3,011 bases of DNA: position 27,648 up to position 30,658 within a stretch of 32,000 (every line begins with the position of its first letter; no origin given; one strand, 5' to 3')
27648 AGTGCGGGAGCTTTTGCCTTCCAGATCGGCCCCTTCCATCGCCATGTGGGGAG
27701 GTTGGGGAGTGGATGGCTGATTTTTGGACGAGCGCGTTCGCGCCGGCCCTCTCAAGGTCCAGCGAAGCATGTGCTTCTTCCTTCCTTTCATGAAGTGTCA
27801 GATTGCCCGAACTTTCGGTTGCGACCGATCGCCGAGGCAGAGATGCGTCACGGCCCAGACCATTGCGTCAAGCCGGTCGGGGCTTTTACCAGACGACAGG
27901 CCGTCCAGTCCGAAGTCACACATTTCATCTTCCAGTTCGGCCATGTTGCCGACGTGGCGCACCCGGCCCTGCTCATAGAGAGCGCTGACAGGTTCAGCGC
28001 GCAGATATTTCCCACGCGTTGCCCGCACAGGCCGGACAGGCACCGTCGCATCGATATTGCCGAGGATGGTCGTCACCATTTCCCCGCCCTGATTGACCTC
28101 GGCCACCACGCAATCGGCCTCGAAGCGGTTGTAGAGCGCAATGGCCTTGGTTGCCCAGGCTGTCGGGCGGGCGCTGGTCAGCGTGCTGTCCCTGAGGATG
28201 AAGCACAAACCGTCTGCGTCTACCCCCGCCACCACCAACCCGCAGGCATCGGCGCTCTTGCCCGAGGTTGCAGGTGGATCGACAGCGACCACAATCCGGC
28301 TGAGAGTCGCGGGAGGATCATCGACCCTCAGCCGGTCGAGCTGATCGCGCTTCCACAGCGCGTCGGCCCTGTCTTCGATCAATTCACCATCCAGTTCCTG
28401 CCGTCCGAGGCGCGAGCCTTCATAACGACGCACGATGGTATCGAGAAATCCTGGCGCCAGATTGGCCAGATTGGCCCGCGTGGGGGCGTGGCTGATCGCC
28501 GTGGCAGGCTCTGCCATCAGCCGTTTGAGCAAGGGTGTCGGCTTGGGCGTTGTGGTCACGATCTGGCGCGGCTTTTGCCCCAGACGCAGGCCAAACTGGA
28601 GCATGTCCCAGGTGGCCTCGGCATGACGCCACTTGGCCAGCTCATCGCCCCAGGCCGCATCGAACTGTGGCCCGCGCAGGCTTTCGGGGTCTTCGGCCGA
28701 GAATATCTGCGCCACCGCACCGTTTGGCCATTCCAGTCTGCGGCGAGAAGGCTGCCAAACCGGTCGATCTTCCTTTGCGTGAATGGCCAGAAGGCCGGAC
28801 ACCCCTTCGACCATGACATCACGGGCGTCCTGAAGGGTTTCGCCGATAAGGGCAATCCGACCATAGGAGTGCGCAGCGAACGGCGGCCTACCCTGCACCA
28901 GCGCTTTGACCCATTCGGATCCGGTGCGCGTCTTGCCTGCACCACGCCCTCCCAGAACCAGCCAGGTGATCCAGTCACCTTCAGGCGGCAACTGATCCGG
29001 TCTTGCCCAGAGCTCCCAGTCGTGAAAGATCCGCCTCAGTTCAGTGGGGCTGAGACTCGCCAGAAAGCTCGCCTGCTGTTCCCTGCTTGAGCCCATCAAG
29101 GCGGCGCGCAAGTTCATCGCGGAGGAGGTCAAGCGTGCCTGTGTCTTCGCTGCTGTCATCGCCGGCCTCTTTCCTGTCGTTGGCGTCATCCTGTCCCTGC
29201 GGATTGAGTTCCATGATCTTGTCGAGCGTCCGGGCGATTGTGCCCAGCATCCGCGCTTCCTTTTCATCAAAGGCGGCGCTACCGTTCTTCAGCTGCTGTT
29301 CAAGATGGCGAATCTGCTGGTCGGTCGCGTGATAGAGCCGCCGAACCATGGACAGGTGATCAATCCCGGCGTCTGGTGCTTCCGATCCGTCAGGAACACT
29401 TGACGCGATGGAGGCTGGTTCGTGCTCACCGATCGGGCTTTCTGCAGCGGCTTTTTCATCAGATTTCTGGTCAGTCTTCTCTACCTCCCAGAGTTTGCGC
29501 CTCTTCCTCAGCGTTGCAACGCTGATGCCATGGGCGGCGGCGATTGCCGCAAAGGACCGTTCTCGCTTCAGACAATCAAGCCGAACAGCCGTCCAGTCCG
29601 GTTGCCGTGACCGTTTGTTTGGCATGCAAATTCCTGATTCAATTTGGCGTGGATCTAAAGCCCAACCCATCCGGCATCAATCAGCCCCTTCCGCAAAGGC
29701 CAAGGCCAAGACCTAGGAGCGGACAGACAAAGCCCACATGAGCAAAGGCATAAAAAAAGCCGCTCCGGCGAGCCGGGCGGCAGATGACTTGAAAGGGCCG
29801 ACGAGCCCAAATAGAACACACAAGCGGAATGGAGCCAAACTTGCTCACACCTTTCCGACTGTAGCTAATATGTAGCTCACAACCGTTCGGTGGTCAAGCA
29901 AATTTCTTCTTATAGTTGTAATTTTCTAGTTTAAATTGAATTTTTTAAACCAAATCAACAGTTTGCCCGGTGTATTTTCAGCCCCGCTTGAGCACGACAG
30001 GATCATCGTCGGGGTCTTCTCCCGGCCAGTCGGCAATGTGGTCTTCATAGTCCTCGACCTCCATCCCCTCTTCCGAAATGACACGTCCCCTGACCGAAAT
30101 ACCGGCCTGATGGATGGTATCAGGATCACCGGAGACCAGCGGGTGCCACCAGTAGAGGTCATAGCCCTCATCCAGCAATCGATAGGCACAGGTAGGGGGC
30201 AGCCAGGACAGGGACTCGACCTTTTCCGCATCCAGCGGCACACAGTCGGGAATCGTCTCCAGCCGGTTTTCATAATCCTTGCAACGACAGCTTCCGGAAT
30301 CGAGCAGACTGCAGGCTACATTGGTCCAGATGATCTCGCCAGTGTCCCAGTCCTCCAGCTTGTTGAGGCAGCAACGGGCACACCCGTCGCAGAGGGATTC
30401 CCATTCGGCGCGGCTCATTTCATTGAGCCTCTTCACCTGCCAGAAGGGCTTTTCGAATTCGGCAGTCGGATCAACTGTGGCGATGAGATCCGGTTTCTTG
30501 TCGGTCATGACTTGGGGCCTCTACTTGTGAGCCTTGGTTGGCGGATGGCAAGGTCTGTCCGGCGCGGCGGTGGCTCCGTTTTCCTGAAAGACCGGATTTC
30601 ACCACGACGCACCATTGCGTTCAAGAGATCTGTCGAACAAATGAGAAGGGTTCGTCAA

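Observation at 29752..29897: Promoter-like element, operator-like direct repeat, structured about 110-nt leader and strong terminator upstream of g1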

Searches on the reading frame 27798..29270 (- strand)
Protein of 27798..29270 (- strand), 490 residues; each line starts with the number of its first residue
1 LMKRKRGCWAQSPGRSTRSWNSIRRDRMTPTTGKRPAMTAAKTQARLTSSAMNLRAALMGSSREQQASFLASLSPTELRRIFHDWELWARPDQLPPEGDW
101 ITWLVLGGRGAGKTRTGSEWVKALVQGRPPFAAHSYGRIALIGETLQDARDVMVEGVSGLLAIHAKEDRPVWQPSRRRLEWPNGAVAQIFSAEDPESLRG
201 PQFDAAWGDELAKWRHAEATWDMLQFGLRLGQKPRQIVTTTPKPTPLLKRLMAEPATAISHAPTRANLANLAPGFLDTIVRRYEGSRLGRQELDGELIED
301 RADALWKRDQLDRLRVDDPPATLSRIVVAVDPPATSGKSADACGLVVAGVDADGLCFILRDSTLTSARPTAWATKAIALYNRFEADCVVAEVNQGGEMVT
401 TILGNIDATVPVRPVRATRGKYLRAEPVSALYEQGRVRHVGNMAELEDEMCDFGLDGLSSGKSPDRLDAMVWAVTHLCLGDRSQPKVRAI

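Call 34: search_protein_families(library=pfam, proteins=[window:27798-29270:-])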
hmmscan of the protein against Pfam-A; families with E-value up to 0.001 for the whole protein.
window:27798-29270:- (490 aa): 2 families
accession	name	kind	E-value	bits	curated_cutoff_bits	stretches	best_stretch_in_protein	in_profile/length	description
PF03237.21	Terminase_6N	-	2.7e-31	109.3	22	1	105-311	2-213/215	Terminase large subunit, T4likevirus-type, N-terminal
PF17289.8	Terminase_6C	-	7.1e-24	85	22.6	1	329-476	2-154/155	Terminase RNaseH-like domain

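Call 47: find_related_loci(query=A2, collection=viral_contigs, flank=2500)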
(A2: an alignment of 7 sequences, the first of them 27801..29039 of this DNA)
Query A2 (413 aa) in viral_contigs; peptide patterns used: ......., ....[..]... (x = any residue, [..] = any of these).
600 stretches matched a pattern (row limit reached: there are more); 391 encode a relative of the query (tblastn E <= 1e-3); the best 80 are kept; 80 distinct loci.
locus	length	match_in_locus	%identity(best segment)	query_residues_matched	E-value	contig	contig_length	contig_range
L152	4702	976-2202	67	4-413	0e+0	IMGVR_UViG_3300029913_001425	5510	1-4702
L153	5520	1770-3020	66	1-413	3e-178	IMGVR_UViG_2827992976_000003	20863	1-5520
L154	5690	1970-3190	65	6-413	2e-177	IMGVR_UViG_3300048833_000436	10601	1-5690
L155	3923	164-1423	63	4-413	6e-176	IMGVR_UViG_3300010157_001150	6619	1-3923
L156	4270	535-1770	64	1-413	5e-177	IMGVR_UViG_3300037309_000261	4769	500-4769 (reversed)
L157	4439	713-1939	64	4-413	1e-175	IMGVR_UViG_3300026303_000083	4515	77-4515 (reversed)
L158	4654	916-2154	63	1-413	3e-170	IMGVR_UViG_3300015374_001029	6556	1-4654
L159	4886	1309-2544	62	4-411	8e-172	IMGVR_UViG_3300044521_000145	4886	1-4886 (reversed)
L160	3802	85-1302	64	4-406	4e-172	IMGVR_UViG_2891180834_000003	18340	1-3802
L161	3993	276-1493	60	7-411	1e-170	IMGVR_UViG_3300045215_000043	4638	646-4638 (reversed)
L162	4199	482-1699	62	4-411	2e-168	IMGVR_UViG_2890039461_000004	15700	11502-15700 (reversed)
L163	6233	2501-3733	63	8-413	2e-166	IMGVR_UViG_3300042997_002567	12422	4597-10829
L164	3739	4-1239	61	3-413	1e-168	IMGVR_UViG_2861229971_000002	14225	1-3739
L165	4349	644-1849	61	4-413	2e-169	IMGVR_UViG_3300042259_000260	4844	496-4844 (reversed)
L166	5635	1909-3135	60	3-411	9e-165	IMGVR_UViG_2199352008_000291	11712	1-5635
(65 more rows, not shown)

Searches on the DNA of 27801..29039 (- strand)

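Call 52: search_dna_similar(query=L219:1400-2400:+, collection=phages, mode=distant, max_rows=10)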
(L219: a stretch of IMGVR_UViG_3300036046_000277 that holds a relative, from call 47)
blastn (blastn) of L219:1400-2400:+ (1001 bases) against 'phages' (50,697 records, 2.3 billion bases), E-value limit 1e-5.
Records with a match: 6; places in all: 6; records where one place covers at least 80% of the query: 0.
Best place of each record, by identity: 60-80% 6.
By first word of the organism name: Bacteriophage 2; Brevundimonas 2; Arthrobacter 2.
By host as written in the record: - 2; Brevundimonas pondensis LVF1 2; Arthrobacter globiformis B-2979 2.
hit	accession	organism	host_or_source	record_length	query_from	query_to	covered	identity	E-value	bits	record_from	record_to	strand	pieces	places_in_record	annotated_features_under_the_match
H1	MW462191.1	Bacteriophage sp.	freshwater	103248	563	997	43%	67.6%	7e-28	131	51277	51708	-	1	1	terminase protein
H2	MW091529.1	Bacteriophage sp. 103231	sewage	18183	586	998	41%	65.7%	3e-14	87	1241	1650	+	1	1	DNA-packaging protein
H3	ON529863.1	Brevundimonas phage vB_BpoS-Polewnik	Brevundimonas pondensis LVF1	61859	753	997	24%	67.3%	5e-11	75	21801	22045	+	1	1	terminase large subunit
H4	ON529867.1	Brevundimonas phage vB_BpoS-Strzyga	Brevundimonas pondensis LVF1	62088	846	997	15%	69.7%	7e-9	68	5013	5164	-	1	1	terminase large subunit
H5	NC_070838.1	Arthrobacter phage SilentRX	Arthrobacter globiformis B-2979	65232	584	665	8%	79.3%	6e-10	73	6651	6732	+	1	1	16: terminase large subunit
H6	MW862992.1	Arthrobacter phage SilentRX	Arthrobacter globiformis B-2979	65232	584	665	8%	79.3%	6e-10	73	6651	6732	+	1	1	16: terminase large subunit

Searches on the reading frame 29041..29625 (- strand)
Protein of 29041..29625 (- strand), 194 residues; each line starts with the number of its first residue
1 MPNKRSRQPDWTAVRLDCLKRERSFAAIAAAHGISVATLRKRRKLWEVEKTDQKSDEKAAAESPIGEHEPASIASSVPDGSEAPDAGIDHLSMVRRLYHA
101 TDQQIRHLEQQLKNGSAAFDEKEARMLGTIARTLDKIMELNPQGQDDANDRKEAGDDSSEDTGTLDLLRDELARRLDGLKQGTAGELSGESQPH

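Call 34: search_protein_families(library=pfam, proteins=[window:29041-29625:-])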
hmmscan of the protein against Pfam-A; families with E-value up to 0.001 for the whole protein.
window:29041-29625:- (194 aa): 1 family
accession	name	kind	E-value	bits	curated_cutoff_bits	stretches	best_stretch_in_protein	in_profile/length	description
PF13518.12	HTH_28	-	0.0005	20.5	25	0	18-50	9-40/52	Helix-turn-helix domain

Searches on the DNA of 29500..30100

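Call 4: search_rna_families(source=window, start=29500, end=30100, threshold=evalue, max_evalue=10, show_alignments=5)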
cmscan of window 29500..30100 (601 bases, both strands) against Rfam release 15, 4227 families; matches with E-value up to 10: 3.
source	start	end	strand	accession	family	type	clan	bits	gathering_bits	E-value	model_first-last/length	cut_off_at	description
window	29915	29959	+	RF01362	CRISPR-DR49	Gene; CRISPR;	-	17.7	41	3.2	1-47/47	no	CRISPR RNA direct repeat element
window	29744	29824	-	RF00519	suhB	Gene; sRNA;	CL00108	13.8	41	4.3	1-77/77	no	Makes More Granules Regulator RNA (mmgR)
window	29689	29744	-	RF02166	PVT1_3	Gene; lncRNA;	-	10.4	45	3.7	1-95/95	no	Pvt1 oncogene conserved region 3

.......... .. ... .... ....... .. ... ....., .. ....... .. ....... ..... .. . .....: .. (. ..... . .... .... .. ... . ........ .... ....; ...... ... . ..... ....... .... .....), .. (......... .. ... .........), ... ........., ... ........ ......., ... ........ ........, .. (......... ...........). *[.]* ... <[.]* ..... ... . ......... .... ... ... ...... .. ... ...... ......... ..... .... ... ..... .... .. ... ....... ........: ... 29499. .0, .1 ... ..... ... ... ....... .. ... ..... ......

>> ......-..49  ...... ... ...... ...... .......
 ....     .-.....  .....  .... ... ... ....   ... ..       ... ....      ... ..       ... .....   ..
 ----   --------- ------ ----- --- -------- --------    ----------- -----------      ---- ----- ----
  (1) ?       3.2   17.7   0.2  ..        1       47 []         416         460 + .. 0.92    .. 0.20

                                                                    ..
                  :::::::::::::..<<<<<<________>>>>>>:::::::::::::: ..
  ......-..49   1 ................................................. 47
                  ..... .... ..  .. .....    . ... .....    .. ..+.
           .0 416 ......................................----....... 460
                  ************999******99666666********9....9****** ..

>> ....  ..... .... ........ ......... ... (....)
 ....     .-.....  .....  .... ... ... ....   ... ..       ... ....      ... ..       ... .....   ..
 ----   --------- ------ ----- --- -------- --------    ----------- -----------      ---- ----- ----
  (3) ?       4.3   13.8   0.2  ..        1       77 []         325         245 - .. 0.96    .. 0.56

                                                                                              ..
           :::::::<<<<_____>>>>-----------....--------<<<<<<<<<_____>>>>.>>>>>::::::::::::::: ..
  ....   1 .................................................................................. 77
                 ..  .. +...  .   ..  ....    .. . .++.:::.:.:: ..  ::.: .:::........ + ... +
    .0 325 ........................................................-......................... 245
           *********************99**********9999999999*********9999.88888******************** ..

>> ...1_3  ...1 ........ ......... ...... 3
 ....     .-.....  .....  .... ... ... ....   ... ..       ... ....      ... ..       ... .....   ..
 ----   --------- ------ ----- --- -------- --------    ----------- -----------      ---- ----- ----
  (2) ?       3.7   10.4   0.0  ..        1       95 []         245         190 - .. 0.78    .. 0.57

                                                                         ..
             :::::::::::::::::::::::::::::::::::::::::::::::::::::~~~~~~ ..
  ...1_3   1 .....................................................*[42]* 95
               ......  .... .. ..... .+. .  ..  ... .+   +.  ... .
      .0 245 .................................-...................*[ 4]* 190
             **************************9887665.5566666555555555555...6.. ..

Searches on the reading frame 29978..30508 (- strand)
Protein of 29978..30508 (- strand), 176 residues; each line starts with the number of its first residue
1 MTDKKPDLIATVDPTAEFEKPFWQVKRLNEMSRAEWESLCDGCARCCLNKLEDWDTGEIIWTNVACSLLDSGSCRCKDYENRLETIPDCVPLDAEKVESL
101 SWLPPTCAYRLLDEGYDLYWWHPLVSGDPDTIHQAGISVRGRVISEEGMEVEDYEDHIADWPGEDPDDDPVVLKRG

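Call 7: find_related_loci(query=window:29978-30508:-, collection=genome_contigs, flank=4000)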
Query window:29978-30508:- (176 aa) in genome_contigs; peptide patterns used: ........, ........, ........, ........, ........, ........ (x = any residue, [..] = any of these).
600 stretches matched a pattern (row limit reached: there are more); 594 encode a relative of the query (tblastn E <= 1e-3); the best 80 are kept; 80 distinct loci.
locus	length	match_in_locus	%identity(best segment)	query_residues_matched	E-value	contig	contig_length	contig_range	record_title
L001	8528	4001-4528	98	1-176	1e-114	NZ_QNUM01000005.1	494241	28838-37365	Cohaesibacter haloalkalitolerans strain JC131 NODE_5_length_494241_cov_37.1469, whole genome shotgun sequence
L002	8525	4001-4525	92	1-175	7e-109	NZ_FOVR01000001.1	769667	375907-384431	Cohaesibacter marisflavi strain CGMCC 1.9157, whole genome shotgun sequence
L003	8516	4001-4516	74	4-176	2e-85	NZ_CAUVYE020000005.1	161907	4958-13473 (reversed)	MAG: uncultured Cohaesibacter sp. isolate f306c1c0-5305-492a-912c-c8933785287f contig_5, whole genome shotgun sequence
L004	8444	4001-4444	79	22-169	7e-79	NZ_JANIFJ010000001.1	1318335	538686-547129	Mangrovibrevibacter kandeliae strain CSK15Z-1 Scaffold1, whole genome shotgun sequence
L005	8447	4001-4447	73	21-169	7e-77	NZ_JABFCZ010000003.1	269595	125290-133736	Roseibium aggregatum strain PHM038 NODE_3_length_269595_cov_46.2507, whole genome shotgun sequence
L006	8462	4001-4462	70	14-167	3e-76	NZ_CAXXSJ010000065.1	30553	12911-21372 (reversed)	MAG: uncultured Roseibium sp. isolate dc6a2ad0-4f5c-4e88-b403-63d74cd9d5b8 contig_65, whole genome shotgun sequence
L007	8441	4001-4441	69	20-166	1e-75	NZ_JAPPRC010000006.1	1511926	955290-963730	Pannonibacter sp. SL95 contig_75, whole genome shotgun sequence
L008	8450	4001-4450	71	19-168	1e-75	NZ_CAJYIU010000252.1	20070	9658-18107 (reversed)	MAG: uncultured Aureimonas sp. isolate SP236_2_metabat2_genome_mining.10, whole genome shotgun sequence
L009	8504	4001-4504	60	1-175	2e-75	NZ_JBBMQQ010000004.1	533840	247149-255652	Hoeflea sp. AS16 isolate_16_4, whole genome shotgun sequence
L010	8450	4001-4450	72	19-168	6e-75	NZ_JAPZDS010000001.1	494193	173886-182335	Aureimonas sp. SK2 1, whole genome shotgun sequence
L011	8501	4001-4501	68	4-169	5e-75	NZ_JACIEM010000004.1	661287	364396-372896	Aurantimonas endophytica strain DSM 103570 Ga0373270_04, whole genome shotgun sequence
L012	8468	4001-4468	67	19-174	1e-74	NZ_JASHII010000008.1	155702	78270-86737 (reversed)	Roseibium sp. MMSF_3247 NODE_8_length_155702_cov_31.691618, whole genome shotgun sequence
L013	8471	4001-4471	64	1-166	9e-75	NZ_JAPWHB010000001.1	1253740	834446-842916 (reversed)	Hoeflea alexandrii strain G21627-S1 NODE_1_length_1253740_cov_66.8807, whole genome shotgun sequence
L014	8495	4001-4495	64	3-167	9e-75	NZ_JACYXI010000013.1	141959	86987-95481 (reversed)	Roseibium litorale strain 4C16A NODE_13_length_141959_cov_47.960488, whole genome shotgun sequence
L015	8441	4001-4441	71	21-167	3e-74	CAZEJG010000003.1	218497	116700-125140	MAG TPA_asm: uncultured Hoeflea sp. isolate binchicken_co237_101 genome assembly, contig: NODE_53_length_218497_cov_14.6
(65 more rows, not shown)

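Call 35: search_protein_families(library=pfam, proteins=[window:29978-30508:-])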
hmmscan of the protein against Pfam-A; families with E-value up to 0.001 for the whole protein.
window:29978-30508:- (176 aa): 1 family
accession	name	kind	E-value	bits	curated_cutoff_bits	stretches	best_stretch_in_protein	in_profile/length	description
PF03692.20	CxxCxxCC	-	1.5e-10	42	23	1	40-108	2-85/85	Putative zinc- or iron-chelating domain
